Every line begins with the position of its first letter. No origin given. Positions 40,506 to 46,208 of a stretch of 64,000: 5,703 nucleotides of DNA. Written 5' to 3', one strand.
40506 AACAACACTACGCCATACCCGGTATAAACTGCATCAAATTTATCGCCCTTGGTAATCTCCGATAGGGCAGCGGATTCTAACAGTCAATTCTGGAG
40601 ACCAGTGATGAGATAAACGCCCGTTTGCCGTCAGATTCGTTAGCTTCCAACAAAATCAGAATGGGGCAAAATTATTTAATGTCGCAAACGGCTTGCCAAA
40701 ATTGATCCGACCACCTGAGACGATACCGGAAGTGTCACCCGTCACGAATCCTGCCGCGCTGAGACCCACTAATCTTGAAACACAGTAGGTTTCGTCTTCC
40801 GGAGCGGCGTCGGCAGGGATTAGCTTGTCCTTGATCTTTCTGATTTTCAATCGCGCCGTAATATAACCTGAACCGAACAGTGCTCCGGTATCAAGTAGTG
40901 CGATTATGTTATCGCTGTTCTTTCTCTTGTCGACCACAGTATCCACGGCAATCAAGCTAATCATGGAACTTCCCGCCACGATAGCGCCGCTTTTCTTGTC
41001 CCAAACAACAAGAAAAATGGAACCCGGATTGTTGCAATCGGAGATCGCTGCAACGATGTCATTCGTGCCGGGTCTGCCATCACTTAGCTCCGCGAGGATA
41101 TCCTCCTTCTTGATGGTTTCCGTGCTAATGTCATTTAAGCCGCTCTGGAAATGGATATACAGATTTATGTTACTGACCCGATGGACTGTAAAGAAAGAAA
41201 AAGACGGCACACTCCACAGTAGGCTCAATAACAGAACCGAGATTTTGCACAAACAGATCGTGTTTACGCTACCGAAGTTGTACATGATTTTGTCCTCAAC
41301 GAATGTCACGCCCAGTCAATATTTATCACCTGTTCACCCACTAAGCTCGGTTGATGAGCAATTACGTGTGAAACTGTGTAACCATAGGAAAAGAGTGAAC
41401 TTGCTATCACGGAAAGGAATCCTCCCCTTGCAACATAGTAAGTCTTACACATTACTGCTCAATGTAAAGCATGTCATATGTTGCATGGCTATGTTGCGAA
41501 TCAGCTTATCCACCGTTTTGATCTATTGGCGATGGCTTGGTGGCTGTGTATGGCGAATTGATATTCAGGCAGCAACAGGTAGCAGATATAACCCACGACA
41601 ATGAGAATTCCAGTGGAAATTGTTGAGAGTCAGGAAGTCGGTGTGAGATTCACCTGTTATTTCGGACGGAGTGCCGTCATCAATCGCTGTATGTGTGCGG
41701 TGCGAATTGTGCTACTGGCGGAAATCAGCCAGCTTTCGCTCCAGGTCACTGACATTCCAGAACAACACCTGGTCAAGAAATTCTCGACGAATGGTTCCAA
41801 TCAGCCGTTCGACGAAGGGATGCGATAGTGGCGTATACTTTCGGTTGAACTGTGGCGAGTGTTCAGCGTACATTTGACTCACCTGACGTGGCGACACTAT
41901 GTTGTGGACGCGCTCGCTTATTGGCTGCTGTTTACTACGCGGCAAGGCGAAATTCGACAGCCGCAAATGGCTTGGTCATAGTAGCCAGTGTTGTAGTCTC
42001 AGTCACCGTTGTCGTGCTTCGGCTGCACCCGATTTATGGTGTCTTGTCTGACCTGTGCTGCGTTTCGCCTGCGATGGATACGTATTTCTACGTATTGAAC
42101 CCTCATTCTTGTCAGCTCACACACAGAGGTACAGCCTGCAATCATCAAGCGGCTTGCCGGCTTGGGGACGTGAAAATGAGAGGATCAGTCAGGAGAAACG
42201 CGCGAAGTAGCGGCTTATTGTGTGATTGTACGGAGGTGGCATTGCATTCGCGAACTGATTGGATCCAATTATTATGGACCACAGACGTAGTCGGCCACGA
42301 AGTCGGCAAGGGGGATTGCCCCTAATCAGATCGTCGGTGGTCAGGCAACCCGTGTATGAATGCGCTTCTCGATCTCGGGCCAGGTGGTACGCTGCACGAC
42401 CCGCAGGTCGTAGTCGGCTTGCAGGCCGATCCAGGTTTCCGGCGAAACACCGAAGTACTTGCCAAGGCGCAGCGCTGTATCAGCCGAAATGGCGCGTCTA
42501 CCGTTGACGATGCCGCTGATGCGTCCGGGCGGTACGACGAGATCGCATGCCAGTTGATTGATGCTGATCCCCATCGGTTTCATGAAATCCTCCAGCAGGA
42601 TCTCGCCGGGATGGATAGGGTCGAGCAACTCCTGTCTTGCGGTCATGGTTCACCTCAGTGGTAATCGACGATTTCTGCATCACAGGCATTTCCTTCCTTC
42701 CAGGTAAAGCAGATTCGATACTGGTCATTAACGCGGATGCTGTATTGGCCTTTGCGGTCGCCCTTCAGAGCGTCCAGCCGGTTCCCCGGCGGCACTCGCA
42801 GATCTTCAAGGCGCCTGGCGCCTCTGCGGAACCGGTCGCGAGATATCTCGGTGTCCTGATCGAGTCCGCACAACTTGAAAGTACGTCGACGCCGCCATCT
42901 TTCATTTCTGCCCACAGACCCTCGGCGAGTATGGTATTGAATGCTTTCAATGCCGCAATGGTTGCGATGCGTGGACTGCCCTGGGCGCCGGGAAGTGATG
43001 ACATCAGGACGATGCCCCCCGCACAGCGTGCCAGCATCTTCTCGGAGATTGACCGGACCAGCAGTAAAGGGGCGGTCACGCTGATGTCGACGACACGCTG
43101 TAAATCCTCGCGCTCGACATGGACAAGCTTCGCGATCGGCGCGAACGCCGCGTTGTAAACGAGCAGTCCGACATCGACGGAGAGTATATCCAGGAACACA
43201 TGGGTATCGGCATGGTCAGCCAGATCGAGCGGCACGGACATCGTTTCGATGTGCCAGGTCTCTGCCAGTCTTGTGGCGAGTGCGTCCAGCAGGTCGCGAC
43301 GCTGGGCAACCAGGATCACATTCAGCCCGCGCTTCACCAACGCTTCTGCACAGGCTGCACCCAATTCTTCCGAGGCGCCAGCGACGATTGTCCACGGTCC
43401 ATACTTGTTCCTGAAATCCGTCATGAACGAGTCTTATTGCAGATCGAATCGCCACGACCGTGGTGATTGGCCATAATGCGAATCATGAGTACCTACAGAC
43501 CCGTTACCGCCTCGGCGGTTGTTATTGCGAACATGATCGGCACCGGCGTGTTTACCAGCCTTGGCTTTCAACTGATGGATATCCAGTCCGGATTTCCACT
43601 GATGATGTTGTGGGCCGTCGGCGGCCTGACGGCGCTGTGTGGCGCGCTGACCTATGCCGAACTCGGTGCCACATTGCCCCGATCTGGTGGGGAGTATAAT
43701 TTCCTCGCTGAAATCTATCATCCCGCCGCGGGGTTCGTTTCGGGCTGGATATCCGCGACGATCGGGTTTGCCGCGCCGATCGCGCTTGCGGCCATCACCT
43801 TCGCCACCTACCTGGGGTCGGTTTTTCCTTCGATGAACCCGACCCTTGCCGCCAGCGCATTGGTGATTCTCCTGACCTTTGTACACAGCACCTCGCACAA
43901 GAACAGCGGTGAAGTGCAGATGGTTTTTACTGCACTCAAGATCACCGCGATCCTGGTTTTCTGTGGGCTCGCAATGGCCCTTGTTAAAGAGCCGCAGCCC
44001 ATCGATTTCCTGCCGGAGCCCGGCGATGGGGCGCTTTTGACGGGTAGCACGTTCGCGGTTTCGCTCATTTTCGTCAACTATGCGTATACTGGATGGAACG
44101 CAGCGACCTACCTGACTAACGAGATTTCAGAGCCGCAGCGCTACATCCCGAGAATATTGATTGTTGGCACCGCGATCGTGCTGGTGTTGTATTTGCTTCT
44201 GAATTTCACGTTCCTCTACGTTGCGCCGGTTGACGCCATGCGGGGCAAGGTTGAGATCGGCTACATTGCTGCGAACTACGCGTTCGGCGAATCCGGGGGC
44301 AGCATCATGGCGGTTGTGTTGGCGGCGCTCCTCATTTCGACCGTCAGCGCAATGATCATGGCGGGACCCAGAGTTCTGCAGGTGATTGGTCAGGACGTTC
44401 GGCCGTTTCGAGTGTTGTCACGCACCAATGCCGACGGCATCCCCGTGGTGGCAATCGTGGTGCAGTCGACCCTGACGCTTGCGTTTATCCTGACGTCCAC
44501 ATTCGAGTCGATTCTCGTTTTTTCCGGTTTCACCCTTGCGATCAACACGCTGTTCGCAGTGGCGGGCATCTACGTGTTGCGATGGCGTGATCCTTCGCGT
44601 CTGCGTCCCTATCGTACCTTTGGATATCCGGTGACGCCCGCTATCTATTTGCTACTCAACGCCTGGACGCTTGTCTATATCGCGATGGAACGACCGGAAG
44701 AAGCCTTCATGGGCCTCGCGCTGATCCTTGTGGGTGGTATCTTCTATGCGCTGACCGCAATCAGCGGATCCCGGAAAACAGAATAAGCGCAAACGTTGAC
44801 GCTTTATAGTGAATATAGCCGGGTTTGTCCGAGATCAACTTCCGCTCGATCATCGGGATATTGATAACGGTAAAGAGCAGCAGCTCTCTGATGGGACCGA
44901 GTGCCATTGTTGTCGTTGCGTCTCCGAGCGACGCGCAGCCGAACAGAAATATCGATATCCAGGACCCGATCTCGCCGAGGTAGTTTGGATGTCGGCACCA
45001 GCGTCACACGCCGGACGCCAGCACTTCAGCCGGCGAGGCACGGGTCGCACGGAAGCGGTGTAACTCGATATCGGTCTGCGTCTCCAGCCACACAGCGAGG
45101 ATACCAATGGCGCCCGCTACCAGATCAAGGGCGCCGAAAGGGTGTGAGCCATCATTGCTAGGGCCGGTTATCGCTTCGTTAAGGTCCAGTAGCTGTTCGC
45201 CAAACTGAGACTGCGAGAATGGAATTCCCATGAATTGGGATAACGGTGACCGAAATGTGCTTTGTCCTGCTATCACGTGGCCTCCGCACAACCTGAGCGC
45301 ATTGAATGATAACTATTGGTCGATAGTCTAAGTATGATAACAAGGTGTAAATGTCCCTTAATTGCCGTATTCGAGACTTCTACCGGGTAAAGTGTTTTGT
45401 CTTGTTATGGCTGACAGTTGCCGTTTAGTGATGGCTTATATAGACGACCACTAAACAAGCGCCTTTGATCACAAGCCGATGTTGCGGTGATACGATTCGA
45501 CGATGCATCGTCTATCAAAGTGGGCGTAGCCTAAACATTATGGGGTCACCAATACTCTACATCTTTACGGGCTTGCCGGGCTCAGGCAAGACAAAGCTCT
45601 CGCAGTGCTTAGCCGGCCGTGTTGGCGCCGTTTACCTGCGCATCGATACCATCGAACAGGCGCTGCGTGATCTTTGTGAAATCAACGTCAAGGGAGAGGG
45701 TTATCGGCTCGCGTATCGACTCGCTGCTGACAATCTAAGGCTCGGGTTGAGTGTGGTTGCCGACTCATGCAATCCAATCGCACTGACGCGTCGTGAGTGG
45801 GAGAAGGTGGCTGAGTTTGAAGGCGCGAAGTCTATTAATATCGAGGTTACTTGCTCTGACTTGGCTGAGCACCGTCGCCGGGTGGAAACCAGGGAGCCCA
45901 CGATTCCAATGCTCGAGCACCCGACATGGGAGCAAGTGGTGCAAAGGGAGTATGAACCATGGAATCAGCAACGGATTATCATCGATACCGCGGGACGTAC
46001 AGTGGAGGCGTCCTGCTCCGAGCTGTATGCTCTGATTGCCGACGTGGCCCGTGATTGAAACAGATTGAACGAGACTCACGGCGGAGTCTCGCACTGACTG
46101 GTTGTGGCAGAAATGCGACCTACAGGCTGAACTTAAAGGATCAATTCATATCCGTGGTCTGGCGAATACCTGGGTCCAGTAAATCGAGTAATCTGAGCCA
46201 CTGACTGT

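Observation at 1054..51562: Four direct copies of a tRNA-Met 3' half with its terminator cut the window into island-like segments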

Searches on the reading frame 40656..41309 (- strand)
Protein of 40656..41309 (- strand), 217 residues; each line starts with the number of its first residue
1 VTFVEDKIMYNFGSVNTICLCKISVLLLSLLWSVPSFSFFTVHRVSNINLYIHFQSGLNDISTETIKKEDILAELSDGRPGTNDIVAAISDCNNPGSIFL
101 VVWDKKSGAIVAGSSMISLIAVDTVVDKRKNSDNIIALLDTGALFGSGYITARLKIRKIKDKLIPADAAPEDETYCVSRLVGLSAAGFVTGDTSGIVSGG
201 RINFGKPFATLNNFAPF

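Call 63: search_protein_families(library=pfam, proteins=[window:40656-41309:-], max_evalue=0.01)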
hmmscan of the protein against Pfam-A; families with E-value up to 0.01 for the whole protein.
window:40656-41309:- (217 aa): 0 families

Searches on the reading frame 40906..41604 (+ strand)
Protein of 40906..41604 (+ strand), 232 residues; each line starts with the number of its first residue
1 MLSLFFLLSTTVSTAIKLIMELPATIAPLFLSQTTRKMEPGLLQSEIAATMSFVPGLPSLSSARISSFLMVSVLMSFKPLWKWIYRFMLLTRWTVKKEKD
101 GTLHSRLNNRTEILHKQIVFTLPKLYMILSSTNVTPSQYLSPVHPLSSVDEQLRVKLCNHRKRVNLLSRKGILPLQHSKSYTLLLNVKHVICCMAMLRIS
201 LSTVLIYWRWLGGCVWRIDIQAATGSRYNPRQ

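Call 12: search_protein_families(library=pfam, proteins=[window:40906-41604:+], max_evalue=0.01)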
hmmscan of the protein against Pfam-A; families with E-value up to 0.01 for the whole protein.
window:40906-41604:+ (232 aa): 1 family
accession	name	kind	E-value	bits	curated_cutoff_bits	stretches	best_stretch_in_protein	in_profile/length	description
PF17671.6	DUF5531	-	0.0033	17.8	25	1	70-113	15-59/152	Family of unknown function (DUF5531)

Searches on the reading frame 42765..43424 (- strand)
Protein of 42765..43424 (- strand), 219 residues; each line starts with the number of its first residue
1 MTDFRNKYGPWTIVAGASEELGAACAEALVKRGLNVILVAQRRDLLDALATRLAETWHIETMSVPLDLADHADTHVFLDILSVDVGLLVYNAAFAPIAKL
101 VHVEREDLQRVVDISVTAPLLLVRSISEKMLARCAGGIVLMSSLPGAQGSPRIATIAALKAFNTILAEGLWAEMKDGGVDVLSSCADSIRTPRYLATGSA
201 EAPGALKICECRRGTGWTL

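Call 23: search_protein_families(library=pfam, proteins=[window:42765-43424:-], max_evalue=0.01)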
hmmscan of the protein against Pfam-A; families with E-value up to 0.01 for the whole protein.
window:42765-43424:- (219 aa): 3 families
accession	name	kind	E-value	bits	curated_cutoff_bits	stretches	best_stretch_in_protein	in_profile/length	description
PF00106.31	adh_short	-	2.8e-23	82.9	26.6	1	12-192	3-185/195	short chain dehydrogenase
PF13561.12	adh_short_C2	-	4e-17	63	27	1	17-193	2-180/236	Enoyl-(Acyl carrier protein) reductase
PF08659.16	KR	-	4.9e-06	27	22.6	1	12-168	3-161/180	KR domain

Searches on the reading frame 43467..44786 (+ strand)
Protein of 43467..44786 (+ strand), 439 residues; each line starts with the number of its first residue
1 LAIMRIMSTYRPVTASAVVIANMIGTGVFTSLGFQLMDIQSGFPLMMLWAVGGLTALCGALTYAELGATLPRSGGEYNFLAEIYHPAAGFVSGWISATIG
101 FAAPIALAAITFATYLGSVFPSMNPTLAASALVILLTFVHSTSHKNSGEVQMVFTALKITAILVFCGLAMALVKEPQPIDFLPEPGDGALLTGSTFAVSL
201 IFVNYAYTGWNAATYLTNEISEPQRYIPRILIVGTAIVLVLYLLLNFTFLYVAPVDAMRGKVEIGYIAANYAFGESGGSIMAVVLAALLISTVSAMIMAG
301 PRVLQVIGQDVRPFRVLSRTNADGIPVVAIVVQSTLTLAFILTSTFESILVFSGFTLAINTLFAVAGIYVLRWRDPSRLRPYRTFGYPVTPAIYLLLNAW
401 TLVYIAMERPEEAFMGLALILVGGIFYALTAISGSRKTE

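Call 24: search_protein_families(library=pfam, proteins=[window:43467-44786:+], max_evalue=0.01)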
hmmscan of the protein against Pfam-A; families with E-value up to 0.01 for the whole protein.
window:43467-44786:+ (439 aa): 2 families
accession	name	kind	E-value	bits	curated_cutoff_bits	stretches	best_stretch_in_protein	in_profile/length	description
PF13520.12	AA_permease_2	-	2.5e-43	149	27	1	13-403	4-402/427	Amino acid permease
PF00324.27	AA_permease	-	1.5e-29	103.4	24.6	1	19-403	6-413/470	Amino acid permease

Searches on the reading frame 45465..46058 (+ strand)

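Call 24: search_protein_families(library=pfam, proteins=[window:45465-46058:+], max_evalue=0.01)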
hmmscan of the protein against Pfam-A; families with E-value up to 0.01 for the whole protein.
window:45465-46058:+ (197 aa): 4 families
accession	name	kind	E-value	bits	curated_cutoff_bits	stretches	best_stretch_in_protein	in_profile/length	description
PF13671.12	AAA_33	-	4e-10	40.6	27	1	31-146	1-121/143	AAA domain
PF13238.12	AAA_18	-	8.4e-05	23.5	29.4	1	34-144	3-112/128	AAA domain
PF06414.18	Zeta_toxin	-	0.0034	17.3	22.3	1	27-73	14-64/199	Zeta toxin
PF08433.16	KTI12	-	0.0043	17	22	1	31-169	3-144/271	Chromatin associated protein KTI12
